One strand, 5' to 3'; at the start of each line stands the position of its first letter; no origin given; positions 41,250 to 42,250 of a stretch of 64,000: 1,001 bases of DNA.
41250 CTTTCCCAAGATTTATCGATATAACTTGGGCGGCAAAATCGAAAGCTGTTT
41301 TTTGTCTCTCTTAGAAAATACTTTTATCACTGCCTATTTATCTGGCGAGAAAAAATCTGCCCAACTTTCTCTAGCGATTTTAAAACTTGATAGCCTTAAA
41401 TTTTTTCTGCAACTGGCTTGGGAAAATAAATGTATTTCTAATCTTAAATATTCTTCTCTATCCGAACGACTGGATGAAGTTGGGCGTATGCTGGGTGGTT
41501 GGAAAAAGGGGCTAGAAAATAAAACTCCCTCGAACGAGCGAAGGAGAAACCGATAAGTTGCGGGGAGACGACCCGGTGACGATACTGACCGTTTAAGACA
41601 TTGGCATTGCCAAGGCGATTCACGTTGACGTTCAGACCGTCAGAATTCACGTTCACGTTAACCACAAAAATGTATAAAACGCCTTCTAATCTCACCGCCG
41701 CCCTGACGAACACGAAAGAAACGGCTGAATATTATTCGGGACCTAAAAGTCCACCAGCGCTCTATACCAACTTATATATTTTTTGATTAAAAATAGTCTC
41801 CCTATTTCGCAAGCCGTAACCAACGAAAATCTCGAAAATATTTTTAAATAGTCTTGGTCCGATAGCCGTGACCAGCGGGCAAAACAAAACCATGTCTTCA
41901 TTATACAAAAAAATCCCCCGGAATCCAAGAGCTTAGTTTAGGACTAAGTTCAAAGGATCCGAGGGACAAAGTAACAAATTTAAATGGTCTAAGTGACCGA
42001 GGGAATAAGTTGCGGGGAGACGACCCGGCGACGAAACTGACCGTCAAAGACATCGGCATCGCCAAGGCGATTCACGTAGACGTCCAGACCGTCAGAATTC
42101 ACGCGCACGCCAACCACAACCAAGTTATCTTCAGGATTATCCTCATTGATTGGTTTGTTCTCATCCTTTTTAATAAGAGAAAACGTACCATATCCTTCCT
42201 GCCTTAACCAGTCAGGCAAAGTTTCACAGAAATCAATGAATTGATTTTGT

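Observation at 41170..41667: Avd gene inverted between TR and RT, with its stop codon overlapping the TR boundary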

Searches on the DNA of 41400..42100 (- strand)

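Call 34: build_rna_model(alignment_id=A3, structure=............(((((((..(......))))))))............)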
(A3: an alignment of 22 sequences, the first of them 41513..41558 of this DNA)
Model R1 built from alignment A3 (22 sequences, 48 columns); structure: as given.
model positions 46; base pairs 8; branch points 0; effective number of sequences 22; information 1.045 bits per position. Calibrated on 0.2 Mb of random sequence (short: E-values are rough).
structure used (alignment columns):
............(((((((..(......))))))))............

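Call 35: search_with_rna_model(model_id=R1, sources=[window, L001, L002, L003, L004, L005, L006, L007, L008, L009, L010, L011, L012, L013, L014, L015, L016, L017, L018, L019, L020, L021, L022, L023, L024, L025, L026, L027, L028, L029, L030, L031, L032, L033, L034, L035, L036, L037, L038, L039, L040, L041, L042, L043, L044, L045, L046, L047, L048, L049, L050, L051, L052, L053, L054, L055, L056, L057, L058, L059, L060, L061, L062, L063, L064, L065, L066, L067, L068, L069, L070, L071, L072, L073, L074, L075, L076, L077, L078, L079, L080], max_evalue=1, make_alignment=true)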
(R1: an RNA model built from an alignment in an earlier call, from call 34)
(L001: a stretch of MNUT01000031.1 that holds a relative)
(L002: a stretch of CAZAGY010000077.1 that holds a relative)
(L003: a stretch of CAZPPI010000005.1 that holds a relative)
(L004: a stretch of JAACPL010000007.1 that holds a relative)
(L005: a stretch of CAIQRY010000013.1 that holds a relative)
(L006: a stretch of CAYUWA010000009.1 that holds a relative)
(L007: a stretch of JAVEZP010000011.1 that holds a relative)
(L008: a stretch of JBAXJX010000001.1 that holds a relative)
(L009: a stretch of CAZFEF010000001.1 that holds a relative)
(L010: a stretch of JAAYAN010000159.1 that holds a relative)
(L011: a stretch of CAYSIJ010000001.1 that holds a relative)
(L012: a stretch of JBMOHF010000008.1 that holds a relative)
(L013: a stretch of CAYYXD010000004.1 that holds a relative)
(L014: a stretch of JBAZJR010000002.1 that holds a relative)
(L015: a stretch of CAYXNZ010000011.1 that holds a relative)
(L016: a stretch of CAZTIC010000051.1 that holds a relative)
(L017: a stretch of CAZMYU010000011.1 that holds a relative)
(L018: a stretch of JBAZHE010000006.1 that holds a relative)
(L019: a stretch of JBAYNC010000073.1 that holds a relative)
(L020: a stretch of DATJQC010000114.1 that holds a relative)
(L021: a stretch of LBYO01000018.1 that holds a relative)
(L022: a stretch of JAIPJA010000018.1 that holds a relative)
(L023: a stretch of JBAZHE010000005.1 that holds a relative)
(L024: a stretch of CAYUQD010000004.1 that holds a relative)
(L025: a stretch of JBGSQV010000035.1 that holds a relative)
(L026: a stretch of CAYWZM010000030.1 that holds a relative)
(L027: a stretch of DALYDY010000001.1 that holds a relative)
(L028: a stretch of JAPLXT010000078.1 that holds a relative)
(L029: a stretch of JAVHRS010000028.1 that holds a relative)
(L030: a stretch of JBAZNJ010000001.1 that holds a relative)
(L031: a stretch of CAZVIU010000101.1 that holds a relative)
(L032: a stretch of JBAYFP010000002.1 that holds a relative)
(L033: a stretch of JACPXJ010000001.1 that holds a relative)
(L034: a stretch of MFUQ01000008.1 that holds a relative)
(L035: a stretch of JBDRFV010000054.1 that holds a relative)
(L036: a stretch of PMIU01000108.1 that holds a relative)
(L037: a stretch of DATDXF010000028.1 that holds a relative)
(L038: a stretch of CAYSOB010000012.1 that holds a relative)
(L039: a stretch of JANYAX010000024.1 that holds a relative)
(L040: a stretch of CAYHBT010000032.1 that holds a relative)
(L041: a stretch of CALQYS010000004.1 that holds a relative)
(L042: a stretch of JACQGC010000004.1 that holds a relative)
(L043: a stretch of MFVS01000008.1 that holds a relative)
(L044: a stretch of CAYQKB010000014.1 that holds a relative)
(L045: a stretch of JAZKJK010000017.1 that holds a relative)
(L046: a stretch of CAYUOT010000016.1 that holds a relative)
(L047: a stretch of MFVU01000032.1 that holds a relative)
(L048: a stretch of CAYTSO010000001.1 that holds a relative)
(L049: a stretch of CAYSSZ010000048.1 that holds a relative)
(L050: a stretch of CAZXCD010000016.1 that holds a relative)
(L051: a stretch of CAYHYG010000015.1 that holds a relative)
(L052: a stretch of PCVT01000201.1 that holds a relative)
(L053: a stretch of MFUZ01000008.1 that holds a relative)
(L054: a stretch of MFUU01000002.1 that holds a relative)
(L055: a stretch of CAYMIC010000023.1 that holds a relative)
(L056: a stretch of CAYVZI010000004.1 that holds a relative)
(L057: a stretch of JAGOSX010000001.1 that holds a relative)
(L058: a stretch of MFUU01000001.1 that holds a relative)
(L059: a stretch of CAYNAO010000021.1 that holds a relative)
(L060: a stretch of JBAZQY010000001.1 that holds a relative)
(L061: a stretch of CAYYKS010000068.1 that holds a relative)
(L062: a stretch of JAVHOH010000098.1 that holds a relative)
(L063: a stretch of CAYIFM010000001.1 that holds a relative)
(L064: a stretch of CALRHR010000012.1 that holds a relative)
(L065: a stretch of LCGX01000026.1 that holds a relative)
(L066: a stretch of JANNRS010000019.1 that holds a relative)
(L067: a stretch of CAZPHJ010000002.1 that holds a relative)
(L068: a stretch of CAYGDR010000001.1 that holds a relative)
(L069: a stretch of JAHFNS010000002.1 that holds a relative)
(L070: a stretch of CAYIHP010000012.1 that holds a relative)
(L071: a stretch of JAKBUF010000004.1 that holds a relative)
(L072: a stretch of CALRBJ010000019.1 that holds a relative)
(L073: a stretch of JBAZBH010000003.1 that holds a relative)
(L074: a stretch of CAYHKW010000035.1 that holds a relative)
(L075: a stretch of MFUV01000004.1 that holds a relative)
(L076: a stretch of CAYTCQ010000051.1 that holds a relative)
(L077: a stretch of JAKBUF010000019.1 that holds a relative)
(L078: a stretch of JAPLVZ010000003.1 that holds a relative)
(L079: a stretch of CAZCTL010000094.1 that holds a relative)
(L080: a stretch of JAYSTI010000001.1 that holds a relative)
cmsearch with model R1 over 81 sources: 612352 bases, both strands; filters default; matches with E-value up to 1: 75.
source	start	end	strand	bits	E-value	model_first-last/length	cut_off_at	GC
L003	4344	4389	-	60.9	3.5e-11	1-46/46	no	0.37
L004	4344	4389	-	60.9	3.5e-11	1-46/46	no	0.37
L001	4344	4389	-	59.5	7.7e-11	1-46/46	no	0.33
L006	4356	4401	-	59.5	7.7e-11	1-46/46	no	0.33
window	41513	41558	-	58.6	1.3e-10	1-46/46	no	0.41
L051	4323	4366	-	57.5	2.5e-10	1-46/46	no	0.45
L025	328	373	-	56.7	3.8e-10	1-46/46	no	0.33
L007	4344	4389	-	55.8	6.4e-10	1-46/46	no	0.35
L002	1395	1440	-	55.2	9.3e-10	1-46/46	no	0.35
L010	1429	1474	-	55.2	9.4e-10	1-46/46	no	0.35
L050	4323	4368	-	53.3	2.8e-09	1-46/46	no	0.33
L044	4338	4381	-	53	3.3e-09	1-46/46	no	0.39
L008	4344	4389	-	52.9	3.4e-09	1-46/46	no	0.48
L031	1237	1280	-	52.6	4.2e-09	1-46/46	no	0.41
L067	4323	4370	-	52.5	4.5e-09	1-46/46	no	0.4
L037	328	373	-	52.2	5.1e-09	1-46/46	no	0.33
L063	4323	4366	-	51.4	8.5e-09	1-46/46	no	0.45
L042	4323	4368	-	51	1.1e-08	1-46/46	no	0.37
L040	1928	1973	-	50.2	1.7e-08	1-46/46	no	0.26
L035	1153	1201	-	50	1.9e-08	1-46/46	no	0.29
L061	1511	1557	-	50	1.9e-08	1-46/46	no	0.47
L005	2251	2296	-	49.6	2.3e-08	1-46/46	no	0.41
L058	4338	4385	-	48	5.8e-08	1-46/46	no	0.4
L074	4308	4351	-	48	5.9e-08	1-46/46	no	0.45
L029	2788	2832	-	48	6e-08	1-46/46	no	0.29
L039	3145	3190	-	47.9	6.3e-08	1-46/46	no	0.35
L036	4323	4368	-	47.1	9.8e-08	1-46/46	no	0.37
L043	4314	4359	-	47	1.1e-07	1-46/46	no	0.33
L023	4344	4390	-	46.9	1.1e-07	1-46/46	no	0.49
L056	4323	4370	-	46.2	1.7e-07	1-46/46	no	0.35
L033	4335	4380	-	46.1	1.8e-07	1-46/46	no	0.35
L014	4344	4388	-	46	1.9e-07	1-46/46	no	0.33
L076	2971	3018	-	45.7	2.2e-07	1-46/46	no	0.42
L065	4314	4360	-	45.4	2.7e-07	1-46/46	no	0.43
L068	4335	4381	-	45.4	2.7e-07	1-46/46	no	0.43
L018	4344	4390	-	45.1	3.1e-07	1-46/46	no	0.45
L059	4030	4072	-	45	3.4e-07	1-46/46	no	0.3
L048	4323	4368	-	43.8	6.9e-07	1-46/46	no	0.33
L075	4326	4371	-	43.6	7.8e-07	1-46/46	no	0.46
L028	3477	3521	-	43.4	8.5e-07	1-46/46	no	0.24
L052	1406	1450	-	43.4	8.6e-07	1-46/46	no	0.38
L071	4323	4369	-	42.6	1.4e-06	1-46/46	no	0.43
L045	4323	4379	-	42.4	1.5e-06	1-46/46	no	0.39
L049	1460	1505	-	42.2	1.7e-06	1-46/46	no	0.22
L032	4323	4368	-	41.6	2.4e-06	1-46/46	no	0.39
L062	4323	4367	-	41.3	2.8e-06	1-46/46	no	0.36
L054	4323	4369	-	40.6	4.3e-06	1-46/46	no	0.38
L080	4323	4369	-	40.6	4.4e-06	1-46/46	no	0.45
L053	3160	3215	-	40.4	4.8e-06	1-46/46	no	0.36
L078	4372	4418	-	40.3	5e-06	1-46/46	no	0.34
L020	4344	4390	-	39.9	6.3e-06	1-46/46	no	0.47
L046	4329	4374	-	39.8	6.7e-06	1-46/46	no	0.3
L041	4323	4368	-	39.4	8.5e-06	1-46/46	no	0.41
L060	4329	4375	-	38.9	1.1e-05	1-46/46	no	0.28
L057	2431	2473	-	37.9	2.1e-05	1-46/46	no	0.26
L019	3726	3772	-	36.5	4.6e-05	1-46/46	no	0.32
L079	1759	1808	-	35.8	7e-05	1-46/46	no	0.38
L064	2977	3033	-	35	0.00011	1-46/46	no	0.28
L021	4329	4376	-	34.9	0.00011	1-46/46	no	0.46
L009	4344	4388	-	34.9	0.00011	1-46/46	no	0.36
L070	4323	4371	-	33.5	0.00026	1-46/46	no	0.41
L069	4323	4369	-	33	0.00034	1-46/46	no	0.32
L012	4344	4388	-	32.6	0.00043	1-46/46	no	0.4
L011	4344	4388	-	32.5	0.00045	1-46/46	no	0.31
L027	4329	4382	-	32.4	0.00049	1-46/46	no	0.33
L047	4323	4370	-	32.2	0.00057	1-46/46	no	0.44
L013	4344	4390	-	31.4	0.00087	1-46/46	no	0.45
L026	4329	4381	-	30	0.002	1-46/46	no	0.36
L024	4338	4390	-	29.5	0.0026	1-46/46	no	0.38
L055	4329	4381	-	29.5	0.0026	1-46/46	no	0.38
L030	4344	4393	-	29.1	0.0034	1-46/46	no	0.34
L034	4341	4388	-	27.8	0.007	1-46/46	no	0.38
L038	4329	4373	-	24.5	0.047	1-46/46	no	0.4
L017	4344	4390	-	21.5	0.26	1-46/46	no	0.4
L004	5701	5737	-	21.4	0.28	1-46/46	no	0.24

Alignment A4: 75 matches aligned to the model, 73 columns, each read 5' to 3' on its own strand. Consensus structure (alignment columns), stored with it:
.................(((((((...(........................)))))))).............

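Call 61: search_rna_families(source=window, start=41400, end=42100, threshold=evalue, max_evalue=1)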
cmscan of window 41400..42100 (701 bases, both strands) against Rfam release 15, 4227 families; matches with E-value up to 1: 0.
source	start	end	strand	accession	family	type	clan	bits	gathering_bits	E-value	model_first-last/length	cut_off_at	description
